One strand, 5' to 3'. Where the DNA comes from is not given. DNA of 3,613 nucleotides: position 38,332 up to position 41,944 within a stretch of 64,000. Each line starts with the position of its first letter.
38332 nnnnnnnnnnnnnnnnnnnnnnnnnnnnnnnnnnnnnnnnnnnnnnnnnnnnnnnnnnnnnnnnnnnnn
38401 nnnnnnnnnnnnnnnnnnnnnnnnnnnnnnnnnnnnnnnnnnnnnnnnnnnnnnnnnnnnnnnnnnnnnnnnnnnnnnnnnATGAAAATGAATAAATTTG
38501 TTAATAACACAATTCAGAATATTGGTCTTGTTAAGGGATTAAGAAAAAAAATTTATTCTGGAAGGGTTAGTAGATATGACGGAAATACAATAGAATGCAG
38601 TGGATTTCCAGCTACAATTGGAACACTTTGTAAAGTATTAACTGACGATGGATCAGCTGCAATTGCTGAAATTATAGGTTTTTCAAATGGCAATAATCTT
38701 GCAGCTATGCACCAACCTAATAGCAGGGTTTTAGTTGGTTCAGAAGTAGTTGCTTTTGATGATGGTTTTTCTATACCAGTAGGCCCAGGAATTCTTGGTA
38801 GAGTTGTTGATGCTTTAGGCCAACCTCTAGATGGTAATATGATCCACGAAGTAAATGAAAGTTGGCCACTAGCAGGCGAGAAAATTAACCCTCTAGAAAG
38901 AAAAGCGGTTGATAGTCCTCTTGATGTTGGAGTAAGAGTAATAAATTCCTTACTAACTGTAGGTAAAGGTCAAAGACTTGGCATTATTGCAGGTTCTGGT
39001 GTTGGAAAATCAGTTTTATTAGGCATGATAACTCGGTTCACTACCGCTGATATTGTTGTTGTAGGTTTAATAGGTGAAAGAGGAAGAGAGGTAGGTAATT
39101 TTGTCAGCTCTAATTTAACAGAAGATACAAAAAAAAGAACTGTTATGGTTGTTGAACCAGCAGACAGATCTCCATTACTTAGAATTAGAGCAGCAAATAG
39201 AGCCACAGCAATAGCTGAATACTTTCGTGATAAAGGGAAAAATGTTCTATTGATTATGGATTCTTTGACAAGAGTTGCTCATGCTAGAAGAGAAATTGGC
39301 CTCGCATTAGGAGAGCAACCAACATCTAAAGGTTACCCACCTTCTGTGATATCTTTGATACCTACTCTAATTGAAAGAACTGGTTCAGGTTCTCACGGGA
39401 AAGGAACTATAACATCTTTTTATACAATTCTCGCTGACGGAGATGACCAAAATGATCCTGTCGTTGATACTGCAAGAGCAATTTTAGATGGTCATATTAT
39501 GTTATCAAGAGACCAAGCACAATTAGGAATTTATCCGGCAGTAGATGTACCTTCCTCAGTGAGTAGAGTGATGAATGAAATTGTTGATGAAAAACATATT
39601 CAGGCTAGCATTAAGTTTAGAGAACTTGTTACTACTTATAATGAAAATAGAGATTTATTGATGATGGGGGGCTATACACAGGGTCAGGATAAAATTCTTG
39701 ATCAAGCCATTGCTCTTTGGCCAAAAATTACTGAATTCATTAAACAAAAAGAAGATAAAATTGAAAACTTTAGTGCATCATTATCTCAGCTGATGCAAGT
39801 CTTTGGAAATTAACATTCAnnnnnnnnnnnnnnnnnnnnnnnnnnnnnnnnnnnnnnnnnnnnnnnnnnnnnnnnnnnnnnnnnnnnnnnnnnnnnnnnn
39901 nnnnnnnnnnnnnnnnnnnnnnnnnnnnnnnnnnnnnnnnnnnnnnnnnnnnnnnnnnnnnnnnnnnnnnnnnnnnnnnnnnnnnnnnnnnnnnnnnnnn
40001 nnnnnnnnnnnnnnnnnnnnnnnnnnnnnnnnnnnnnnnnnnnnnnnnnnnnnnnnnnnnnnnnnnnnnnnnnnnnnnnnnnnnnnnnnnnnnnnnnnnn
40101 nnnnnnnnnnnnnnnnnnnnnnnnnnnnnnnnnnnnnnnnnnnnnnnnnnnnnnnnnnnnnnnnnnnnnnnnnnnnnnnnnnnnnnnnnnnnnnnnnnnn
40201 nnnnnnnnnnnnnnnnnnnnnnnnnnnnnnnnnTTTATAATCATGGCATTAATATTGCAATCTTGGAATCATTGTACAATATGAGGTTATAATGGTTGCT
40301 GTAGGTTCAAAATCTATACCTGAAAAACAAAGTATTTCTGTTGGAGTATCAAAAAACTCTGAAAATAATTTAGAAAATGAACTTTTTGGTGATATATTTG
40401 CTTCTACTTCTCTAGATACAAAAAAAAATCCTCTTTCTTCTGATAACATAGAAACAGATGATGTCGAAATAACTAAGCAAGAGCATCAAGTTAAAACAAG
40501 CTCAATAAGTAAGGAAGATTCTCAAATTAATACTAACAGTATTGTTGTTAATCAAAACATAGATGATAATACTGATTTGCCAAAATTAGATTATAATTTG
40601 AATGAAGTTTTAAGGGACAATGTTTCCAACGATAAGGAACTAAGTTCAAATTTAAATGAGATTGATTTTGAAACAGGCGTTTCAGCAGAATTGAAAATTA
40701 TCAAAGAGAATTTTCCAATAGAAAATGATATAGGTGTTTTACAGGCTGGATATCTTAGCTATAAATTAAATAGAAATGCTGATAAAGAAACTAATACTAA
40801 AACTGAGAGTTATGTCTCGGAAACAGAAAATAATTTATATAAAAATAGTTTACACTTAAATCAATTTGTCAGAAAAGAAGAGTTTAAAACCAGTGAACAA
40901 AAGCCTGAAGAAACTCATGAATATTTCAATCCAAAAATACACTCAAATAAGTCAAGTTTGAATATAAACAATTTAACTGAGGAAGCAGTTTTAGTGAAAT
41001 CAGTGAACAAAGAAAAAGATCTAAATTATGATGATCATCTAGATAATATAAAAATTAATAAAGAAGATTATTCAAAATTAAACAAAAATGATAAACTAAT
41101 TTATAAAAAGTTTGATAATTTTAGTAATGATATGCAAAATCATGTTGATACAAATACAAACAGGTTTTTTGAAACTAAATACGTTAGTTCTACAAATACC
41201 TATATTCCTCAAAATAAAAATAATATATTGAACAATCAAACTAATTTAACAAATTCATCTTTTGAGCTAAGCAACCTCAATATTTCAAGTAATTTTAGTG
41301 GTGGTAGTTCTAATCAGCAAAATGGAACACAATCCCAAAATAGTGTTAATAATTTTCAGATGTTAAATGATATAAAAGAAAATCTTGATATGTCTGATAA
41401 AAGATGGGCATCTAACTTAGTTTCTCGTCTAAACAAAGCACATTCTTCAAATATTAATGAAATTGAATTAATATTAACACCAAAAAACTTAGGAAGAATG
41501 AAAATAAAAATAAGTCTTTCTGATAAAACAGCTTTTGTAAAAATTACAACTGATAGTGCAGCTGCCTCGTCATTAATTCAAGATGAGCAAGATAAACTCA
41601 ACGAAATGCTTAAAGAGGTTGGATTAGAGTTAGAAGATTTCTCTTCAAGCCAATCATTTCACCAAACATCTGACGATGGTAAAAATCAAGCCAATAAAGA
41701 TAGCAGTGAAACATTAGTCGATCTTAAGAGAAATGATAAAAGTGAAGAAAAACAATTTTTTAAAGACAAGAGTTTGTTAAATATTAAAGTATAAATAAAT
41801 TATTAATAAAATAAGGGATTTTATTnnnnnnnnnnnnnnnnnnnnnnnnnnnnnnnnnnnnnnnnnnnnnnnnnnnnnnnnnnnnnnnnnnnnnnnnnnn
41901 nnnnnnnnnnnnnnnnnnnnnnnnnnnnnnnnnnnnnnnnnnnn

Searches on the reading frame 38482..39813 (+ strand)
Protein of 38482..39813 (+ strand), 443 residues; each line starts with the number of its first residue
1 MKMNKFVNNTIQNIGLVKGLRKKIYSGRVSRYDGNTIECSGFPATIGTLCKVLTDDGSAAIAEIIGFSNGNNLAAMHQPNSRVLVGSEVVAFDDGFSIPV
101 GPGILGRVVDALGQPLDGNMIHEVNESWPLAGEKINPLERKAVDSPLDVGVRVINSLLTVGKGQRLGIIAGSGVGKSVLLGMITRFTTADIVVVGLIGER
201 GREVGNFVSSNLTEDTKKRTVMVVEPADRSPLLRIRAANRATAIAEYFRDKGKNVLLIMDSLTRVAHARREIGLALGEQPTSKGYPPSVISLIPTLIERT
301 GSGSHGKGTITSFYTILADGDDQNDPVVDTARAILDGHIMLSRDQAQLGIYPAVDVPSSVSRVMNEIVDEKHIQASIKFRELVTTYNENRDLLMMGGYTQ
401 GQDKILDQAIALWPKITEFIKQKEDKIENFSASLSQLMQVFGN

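Call 43: search_protein_families(library=pfam, proteins=[window:38482-39813:+])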
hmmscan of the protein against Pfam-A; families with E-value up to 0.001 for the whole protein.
window:38482-39813:+ (443 aa): 3 families
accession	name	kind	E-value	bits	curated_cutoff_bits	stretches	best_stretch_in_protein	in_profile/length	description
PF00006.31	ATP-synt_ab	-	2.9e-80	269.4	29.5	1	150-361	1-213/213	ATP synthase alpha/beta family, nucleotide-binding domain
PF18269.6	T3SS_ATPase_C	-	7.2e-22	77.5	22.7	1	368-439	1-72/72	T3SS EscN ATPase C-terminal domain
PF00005.33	ABC_tran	-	0.00036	21.6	25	1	158-235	6-76/137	ABC transporter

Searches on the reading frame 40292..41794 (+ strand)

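Call 43: search_protein_families(library=pfam, proteins=[window:40292-41794:+])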
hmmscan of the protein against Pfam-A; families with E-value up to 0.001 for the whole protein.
window:40292-41794:+ (500 aa): 2 families
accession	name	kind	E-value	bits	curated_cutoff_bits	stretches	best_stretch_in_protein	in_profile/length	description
PF02120.21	Flg_hook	-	3.7e-16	59.2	29.8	1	379-455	3-79/85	Flagellar hook-length control protein FliK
PF09483.15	HpaP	-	0.00061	20.3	23.8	0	384-443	19-78/90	Type III secretion protein (HpaP)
